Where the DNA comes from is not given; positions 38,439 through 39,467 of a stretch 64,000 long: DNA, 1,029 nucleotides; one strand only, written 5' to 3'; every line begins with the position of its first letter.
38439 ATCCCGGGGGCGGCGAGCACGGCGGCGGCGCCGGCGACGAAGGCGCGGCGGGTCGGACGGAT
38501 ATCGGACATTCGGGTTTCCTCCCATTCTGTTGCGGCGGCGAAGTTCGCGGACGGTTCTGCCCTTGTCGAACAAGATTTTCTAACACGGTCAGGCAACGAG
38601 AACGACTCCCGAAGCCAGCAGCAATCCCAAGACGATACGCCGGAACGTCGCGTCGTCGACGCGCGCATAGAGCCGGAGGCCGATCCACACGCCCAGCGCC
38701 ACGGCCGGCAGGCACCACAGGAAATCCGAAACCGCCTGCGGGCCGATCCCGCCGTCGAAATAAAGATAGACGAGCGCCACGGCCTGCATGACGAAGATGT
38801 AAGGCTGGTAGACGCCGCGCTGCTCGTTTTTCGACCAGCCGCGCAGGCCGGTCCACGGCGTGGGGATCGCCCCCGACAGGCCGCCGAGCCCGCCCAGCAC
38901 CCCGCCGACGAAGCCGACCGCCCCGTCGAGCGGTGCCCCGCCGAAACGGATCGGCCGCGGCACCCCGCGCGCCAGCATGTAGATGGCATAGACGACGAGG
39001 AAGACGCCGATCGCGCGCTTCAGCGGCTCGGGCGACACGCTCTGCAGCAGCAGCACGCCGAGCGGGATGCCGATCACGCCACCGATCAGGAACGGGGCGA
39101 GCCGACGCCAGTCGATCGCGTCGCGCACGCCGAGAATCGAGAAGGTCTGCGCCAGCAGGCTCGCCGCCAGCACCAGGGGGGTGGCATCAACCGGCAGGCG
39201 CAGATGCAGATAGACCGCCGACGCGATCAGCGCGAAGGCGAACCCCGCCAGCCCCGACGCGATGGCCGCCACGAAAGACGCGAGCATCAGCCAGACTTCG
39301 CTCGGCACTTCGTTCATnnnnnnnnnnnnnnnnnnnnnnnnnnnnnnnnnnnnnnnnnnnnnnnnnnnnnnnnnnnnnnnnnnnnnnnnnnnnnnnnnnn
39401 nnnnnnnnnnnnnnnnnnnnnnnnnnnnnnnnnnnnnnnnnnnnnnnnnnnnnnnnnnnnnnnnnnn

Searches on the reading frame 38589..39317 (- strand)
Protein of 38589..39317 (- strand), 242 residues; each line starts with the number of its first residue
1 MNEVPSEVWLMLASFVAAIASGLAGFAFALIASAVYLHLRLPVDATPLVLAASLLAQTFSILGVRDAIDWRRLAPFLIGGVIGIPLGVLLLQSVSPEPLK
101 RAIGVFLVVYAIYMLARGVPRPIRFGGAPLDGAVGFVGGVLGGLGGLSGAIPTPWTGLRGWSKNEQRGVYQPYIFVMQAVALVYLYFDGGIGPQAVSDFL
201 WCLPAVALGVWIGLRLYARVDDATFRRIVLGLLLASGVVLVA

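Call 5: search_protein_families(library=pfam, proteins=[window:38589-39317:-])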
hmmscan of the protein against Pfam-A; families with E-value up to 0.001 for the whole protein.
window:38589-39317:- (242 aa): 1 family
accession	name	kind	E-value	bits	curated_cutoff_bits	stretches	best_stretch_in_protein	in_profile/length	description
PF01925.25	TauE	-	1.8e-34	119.9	32.6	1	10-239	1-236/237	Sulfite exporter TauE/SafE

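Call 6: search_protein_families(library=ncbifam, proteins=[window:38589-39317:-])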
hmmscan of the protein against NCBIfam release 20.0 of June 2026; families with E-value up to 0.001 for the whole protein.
window:38589-39317:- (242 aa): 0 families
